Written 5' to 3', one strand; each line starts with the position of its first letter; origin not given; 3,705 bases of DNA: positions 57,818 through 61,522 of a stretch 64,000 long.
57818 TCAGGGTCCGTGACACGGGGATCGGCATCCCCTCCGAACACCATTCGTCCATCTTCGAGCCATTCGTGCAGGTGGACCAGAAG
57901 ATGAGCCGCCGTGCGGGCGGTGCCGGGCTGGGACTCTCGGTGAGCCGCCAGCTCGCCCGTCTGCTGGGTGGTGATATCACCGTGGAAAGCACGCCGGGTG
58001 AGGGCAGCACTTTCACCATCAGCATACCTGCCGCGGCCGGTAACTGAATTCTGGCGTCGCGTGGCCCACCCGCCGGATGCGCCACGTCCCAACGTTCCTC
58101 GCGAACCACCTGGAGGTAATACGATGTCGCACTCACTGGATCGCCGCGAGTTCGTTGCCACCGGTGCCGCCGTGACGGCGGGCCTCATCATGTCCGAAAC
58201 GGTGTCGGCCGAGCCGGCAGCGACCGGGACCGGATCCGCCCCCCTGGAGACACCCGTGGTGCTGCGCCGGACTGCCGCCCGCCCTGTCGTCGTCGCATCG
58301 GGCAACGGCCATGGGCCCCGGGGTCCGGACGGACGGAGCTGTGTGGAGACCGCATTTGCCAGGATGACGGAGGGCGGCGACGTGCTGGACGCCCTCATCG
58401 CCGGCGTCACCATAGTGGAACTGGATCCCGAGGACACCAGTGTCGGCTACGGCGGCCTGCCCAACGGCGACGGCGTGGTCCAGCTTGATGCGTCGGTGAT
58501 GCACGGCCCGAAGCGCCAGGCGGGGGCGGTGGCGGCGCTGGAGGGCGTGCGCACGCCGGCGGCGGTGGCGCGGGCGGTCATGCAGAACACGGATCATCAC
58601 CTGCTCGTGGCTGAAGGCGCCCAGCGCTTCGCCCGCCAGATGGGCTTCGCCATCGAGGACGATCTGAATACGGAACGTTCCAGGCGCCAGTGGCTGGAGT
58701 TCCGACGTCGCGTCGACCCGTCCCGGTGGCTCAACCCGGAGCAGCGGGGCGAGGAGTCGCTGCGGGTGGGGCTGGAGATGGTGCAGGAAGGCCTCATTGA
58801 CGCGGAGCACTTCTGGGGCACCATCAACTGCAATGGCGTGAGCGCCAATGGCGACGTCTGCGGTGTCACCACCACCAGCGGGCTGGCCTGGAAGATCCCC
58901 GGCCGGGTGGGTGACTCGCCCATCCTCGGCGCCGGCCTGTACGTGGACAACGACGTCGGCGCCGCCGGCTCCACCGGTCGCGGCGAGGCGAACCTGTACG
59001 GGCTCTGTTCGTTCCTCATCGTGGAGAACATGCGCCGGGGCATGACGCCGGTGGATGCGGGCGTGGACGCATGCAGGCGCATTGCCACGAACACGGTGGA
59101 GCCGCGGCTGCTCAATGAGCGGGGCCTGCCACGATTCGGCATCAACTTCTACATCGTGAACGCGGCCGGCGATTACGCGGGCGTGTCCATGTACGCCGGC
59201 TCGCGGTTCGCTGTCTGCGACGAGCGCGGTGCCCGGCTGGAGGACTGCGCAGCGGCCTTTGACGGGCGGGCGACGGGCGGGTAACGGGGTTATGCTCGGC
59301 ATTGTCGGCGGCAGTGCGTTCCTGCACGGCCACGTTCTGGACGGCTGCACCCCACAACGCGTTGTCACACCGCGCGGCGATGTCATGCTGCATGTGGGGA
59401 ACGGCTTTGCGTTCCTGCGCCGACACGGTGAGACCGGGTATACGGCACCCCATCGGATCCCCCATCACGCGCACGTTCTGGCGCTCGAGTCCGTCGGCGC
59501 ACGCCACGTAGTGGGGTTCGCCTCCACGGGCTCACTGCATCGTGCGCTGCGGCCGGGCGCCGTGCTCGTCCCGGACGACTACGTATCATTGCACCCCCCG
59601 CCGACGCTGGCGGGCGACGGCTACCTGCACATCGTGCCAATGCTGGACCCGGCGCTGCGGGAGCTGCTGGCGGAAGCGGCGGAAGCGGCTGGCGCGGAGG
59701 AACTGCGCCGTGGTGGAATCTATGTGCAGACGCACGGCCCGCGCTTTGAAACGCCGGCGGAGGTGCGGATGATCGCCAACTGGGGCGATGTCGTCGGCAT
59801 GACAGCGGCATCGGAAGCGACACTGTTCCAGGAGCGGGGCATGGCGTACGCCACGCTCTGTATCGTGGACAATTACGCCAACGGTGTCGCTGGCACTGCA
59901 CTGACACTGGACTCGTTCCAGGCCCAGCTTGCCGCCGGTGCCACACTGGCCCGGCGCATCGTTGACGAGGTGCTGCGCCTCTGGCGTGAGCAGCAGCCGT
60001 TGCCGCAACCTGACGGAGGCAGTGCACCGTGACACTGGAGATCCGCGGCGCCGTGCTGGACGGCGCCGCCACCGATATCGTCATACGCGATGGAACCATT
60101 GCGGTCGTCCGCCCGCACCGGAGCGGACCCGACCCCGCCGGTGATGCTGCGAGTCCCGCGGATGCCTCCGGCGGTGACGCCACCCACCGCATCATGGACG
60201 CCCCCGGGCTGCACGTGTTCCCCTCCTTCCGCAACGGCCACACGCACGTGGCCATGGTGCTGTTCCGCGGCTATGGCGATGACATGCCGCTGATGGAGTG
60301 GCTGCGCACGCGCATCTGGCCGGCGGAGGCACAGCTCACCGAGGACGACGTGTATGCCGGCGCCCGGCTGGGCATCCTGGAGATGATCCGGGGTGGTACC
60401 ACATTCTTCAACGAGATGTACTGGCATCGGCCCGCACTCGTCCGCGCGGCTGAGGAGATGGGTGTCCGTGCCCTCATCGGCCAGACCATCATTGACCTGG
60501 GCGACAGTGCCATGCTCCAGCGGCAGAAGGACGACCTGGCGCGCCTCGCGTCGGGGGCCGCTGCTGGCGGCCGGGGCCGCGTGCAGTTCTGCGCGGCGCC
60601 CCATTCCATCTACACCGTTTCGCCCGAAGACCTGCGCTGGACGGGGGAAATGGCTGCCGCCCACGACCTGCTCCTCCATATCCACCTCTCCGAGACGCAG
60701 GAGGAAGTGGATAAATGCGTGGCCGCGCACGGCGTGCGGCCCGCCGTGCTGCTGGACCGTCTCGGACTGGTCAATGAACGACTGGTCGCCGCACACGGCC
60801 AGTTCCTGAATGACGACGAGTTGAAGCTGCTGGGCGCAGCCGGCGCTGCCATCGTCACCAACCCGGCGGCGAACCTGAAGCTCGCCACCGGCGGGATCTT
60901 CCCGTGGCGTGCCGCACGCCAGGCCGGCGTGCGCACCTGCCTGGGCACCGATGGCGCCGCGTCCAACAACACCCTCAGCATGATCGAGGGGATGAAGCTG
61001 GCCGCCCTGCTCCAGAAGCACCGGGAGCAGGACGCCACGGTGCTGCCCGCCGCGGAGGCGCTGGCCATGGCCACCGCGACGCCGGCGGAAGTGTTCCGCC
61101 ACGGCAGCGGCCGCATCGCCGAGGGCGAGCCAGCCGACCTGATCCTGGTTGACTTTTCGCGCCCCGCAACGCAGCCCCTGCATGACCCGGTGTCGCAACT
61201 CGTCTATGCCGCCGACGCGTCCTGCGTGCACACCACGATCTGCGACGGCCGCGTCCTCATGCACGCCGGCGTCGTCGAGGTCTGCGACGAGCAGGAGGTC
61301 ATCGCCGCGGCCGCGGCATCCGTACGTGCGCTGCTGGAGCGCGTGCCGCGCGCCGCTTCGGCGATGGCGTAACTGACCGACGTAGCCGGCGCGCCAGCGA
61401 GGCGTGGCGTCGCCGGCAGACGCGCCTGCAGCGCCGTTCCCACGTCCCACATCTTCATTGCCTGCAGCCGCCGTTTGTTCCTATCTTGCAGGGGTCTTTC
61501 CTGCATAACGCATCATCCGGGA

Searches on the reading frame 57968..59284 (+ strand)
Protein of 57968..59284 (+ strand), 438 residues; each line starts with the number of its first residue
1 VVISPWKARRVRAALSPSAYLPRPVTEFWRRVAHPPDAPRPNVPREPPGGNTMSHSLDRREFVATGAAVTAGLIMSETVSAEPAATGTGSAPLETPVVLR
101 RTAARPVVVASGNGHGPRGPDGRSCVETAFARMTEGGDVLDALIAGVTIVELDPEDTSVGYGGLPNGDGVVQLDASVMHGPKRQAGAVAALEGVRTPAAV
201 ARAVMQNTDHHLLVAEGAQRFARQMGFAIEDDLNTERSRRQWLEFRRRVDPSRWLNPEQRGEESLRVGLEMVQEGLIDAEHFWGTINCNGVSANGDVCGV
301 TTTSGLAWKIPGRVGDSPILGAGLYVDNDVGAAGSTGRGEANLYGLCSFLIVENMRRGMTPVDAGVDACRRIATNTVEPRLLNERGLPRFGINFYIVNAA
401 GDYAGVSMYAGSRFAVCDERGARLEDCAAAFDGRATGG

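Call 74: search_protein_families(library=pfam, proteins=[window:57968-59284:+], max_evalue=0.0001)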
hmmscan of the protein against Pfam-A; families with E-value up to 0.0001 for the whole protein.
window:57968-59284:+ (438 aa): 1 family
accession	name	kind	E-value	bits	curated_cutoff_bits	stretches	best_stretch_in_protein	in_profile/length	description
PF01112.23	Asparaginase_2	-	8.1e-56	189.8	27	1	124-375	28-268/309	Asparaginase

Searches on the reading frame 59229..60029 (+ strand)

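Call 79: search_protein_families(library=pfam, proteins=[window:59229-60029:+], max_evalue=0.001)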
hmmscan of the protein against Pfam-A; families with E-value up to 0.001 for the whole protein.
window:59229-60029:+ (267 aa): 1 family
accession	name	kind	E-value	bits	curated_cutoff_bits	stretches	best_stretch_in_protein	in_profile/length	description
PF01048.26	PNP_UDP_1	-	7.9e-33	114.2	25.1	1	61-250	44-233/233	Phosphorylase superfamily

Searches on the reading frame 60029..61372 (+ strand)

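Call 74: search_protein_families(library=pfam, proteins=[window:60029-61372:+], max_evalue=0.0001)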
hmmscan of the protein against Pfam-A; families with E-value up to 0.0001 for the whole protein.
window:60029-61372:+ (447 aa): 2 families
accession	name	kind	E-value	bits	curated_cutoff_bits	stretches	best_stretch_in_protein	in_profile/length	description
PF01979.26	Amidohydro_1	-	4.9e-63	213.9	25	1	63-409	2-344/345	Amidohydrolase family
PF07969.17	Amidohydro_3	-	4.9e-17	63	29.7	1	170-410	228-471/472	Amidohydrolase family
